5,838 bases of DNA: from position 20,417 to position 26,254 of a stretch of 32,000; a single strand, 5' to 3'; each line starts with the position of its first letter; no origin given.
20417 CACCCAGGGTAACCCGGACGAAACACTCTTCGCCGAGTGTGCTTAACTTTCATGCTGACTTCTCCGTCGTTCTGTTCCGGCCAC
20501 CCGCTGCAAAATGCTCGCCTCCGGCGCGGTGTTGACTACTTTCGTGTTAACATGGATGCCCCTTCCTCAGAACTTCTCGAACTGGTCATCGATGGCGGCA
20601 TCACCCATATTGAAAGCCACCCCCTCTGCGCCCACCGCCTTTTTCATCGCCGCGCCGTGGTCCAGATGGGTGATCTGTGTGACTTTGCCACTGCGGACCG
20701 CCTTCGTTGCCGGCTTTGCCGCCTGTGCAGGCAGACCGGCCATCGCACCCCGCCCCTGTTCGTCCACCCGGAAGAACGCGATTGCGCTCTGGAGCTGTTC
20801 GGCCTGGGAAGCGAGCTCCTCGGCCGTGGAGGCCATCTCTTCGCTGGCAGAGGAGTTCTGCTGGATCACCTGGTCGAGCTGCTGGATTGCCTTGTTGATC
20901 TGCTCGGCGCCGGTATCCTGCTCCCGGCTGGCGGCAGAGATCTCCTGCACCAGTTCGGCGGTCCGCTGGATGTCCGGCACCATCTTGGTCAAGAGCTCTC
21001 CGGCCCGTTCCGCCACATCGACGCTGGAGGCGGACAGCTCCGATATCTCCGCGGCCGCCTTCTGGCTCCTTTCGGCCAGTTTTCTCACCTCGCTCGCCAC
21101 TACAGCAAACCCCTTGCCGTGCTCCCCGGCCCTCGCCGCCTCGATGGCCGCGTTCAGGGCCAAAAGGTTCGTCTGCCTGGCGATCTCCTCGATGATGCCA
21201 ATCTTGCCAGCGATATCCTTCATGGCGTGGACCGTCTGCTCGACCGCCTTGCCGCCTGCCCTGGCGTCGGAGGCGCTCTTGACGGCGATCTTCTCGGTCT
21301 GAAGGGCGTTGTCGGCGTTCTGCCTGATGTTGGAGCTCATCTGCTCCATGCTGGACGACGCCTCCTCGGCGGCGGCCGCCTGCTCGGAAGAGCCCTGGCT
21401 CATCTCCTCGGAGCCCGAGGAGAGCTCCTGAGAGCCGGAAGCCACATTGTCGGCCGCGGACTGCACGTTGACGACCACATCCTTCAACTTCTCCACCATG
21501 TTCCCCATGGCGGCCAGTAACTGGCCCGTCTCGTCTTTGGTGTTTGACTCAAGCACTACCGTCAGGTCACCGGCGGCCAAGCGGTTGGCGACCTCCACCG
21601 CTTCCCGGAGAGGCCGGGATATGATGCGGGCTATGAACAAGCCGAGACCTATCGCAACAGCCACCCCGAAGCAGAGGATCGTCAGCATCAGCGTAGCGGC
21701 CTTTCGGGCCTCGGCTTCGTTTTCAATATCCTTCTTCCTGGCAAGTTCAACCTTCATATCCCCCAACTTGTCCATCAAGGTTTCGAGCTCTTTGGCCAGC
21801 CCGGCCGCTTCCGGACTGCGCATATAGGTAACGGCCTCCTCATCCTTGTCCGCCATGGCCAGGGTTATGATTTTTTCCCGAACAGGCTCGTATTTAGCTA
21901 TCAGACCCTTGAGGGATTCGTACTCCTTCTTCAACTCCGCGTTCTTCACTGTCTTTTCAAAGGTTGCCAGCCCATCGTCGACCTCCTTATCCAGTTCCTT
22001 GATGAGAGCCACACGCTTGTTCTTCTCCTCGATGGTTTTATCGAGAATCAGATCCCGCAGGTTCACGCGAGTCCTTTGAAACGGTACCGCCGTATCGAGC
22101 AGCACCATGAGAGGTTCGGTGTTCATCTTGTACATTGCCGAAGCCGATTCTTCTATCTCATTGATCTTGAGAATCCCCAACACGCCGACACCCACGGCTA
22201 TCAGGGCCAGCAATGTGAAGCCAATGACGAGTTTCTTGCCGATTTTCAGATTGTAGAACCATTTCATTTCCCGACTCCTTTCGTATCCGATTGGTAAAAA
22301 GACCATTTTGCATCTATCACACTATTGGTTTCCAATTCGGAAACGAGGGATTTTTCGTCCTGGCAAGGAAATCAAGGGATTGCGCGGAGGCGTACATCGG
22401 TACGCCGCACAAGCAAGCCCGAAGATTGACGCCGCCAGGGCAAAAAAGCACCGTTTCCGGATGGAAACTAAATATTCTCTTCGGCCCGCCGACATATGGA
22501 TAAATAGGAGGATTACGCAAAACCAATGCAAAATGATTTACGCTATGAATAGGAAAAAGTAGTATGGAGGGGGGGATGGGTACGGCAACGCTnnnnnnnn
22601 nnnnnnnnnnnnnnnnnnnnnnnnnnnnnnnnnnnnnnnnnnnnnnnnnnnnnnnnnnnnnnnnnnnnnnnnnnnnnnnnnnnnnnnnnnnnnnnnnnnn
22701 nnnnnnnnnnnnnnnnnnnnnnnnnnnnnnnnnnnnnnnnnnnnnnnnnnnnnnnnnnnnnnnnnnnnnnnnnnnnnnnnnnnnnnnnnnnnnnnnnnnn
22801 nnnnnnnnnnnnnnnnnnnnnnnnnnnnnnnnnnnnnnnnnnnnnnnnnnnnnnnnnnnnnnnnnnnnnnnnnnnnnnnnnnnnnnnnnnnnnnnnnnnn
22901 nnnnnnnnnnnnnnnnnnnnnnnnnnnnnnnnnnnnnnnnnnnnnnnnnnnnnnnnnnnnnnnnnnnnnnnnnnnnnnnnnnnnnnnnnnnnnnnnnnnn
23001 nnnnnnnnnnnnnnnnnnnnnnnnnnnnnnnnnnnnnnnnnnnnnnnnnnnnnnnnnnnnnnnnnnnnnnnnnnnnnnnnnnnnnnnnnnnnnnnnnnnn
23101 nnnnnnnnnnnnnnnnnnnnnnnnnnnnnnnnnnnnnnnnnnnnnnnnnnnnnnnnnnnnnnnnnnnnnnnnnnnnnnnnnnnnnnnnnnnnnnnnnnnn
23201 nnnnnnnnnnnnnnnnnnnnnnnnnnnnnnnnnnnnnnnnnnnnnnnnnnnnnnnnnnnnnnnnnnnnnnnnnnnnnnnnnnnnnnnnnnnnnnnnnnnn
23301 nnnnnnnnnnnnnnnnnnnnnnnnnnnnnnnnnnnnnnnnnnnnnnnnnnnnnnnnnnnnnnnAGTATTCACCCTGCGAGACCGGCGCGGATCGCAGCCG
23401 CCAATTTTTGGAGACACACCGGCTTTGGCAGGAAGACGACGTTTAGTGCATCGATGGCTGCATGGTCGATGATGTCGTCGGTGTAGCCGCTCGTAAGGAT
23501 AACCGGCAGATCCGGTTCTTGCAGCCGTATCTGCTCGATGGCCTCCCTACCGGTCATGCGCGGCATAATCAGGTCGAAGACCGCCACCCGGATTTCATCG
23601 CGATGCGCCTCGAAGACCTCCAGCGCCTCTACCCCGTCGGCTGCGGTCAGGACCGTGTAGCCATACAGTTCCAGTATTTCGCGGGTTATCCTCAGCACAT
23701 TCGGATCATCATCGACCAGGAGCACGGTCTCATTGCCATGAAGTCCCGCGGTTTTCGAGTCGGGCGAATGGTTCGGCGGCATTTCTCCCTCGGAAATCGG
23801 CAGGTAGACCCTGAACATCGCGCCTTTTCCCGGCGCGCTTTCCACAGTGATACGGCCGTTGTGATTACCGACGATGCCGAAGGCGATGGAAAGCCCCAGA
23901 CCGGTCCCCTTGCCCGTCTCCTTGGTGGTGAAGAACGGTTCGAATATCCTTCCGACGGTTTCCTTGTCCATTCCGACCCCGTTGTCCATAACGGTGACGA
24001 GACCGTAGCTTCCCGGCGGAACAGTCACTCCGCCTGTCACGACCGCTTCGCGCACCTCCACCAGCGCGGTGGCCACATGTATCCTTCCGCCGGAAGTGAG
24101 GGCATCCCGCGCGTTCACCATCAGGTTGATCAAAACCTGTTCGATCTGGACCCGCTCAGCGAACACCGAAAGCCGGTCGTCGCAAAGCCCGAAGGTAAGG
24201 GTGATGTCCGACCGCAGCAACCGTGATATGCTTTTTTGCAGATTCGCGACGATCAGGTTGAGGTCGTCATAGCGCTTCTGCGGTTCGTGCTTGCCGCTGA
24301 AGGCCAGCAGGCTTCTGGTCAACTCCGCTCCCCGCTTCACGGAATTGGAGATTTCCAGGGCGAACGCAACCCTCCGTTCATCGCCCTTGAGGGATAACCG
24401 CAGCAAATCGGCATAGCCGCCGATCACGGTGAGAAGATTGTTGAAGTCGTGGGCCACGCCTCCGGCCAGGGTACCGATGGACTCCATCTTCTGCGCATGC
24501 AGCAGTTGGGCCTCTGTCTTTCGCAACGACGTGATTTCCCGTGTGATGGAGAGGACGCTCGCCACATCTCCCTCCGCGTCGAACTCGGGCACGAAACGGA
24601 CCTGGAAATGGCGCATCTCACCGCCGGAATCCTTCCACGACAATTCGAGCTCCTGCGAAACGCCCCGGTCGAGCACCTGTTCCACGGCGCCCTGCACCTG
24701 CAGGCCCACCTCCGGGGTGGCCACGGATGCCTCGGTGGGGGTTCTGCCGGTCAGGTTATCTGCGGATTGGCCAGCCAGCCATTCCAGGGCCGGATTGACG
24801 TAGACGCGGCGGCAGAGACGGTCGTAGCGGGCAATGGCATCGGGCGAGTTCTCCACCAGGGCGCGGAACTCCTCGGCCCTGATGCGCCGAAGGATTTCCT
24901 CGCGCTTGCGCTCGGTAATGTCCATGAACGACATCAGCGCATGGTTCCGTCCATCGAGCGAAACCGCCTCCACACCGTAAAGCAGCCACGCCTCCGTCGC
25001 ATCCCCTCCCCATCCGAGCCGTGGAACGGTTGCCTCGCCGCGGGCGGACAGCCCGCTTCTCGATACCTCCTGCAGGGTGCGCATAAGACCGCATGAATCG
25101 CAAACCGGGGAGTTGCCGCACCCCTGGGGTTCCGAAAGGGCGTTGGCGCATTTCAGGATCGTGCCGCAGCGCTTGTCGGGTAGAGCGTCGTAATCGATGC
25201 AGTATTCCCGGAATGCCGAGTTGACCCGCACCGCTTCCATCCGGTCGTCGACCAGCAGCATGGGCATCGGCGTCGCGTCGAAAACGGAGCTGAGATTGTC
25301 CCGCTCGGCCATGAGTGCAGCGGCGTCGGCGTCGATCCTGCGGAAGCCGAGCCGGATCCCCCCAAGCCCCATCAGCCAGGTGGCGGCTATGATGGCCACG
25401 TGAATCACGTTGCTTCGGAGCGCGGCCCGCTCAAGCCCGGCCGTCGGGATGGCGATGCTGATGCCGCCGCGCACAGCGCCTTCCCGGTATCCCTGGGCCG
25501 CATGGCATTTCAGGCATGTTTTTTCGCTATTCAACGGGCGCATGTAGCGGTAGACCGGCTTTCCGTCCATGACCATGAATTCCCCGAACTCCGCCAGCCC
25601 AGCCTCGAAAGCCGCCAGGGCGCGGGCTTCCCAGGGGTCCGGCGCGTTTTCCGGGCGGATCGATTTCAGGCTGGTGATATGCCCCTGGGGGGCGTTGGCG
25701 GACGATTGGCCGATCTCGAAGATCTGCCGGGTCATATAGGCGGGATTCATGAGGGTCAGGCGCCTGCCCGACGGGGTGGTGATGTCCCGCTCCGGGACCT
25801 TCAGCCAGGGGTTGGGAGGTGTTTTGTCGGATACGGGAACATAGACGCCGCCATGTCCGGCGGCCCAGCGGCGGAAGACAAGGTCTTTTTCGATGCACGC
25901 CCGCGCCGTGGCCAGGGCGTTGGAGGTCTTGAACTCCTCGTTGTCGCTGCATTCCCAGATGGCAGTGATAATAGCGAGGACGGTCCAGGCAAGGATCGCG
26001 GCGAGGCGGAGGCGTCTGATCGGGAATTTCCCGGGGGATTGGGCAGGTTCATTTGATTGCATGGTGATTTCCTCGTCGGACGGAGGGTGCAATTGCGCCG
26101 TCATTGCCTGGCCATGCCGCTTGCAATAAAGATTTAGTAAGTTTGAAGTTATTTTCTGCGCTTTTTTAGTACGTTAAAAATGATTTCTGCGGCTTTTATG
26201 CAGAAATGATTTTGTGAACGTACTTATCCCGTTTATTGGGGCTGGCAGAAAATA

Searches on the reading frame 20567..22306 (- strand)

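Call 7: search_protein_families(library=pfam, proteins=[window:20567-22306:-], max_evalue=0.001)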
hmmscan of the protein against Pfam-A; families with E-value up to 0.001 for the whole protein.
window:20567-22306:- (579 aa): 4 families
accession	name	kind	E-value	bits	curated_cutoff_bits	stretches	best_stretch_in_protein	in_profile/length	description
PF00015.26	MCPsignal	-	5.2e-37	127.8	34.6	1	340-480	3-171/172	Methyl-accepting chemotaxis protein (MCP) signalling domain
PF12729.13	4HB_MCP_1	-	5.3e-33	114.5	27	1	19-199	1-180/181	Four helix bundle sensory module for signal transduction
PF00672.30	HAMP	-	1.9e-12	47.7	25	1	224-275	1-52/53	HAMP domain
PF02203.21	TarH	-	4e-06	27.3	25.2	1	17-150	2-136/177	Tar ligand binding domain homologue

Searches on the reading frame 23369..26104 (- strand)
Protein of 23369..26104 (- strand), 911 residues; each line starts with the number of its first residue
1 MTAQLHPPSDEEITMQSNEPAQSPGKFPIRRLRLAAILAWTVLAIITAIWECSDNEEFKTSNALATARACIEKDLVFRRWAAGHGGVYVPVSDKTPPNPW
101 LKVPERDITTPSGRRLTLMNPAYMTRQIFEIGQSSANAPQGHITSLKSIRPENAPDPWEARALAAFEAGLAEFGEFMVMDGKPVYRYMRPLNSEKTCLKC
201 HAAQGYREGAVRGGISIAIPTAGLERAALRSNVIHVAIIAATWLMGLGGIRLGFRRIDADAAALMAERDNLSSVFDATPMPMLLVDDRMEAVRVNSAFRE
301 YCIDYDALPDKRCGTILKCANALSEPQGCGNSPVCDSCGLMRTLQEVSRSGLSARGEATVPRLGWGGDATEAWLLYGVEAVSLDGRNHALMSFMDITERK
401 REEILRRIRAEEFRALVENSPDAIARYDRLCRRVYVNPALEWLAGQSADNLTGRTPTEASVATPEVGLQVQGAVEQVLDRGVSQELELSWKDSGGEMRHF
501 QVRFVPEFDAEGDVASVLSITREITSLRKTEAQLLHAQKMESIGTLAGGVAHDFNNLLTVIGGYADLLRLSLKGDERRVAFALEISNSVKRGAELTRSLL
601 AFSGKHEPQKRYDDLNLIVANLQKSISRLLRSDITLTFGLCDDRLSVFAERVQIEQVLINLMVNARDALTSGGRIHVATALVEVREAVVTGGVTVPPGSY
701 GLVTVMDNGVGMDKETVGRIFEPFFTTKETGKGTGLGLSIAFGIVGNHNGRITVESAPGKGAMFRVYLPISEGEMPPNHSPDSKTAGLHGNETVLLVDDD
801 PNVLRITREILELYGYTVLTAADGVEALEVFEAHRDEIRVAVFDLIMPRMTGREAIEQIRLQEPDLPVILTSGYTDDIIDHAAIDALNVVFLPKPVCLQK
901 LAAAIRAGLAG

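Call 7: search_protein_families(library=pfam, proteins=[window:23369-26104:-], max_evalue=0.001)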
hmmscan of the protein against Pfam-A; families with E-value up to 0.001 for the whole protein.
window:23369-26104:- (911 aa): 9 families
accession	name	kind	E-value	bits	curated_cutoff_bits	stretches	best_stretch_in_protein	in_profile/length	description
PF02518.31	HATPase_c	-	6.8e-22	78.4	26.4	1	651-770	3-109/111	Histidine kinase-, DNA gyrase B-, and HSP90-like ATPase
PF00072.30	Response_reg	-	2.1e-20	73.4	30.2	1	794-906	1-111/111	Response regulator receiver domain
PF08448.16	PAS_4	-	2.1e-20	73.4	23.1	1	417-528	1-109/110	PAS fold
PF11845.13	Tll0287-like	-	3.5e-19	70.1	24.1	1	97-220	32-144/144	Tll0287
PF13188.13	PAS_8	-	7.8e-10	38.7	21.8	0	412-445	2-35/65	PAS domain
PF13426.13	PAS_9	-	4.6e-07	30.5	27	1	429-525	9-102/103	PAS domain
PF00989.32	PAS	-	2.1e-06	28.2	22.6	1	411-522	1-111/113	PAS fold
PF00512.31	HisKA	-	1e-05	25.9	26.9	1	544-603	3-61/66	His Kinase A (phospho-acceptor) domain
PF08447.18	PAS_3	-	0.00049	20.8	25.6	0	434-520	2-88/89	PAS fold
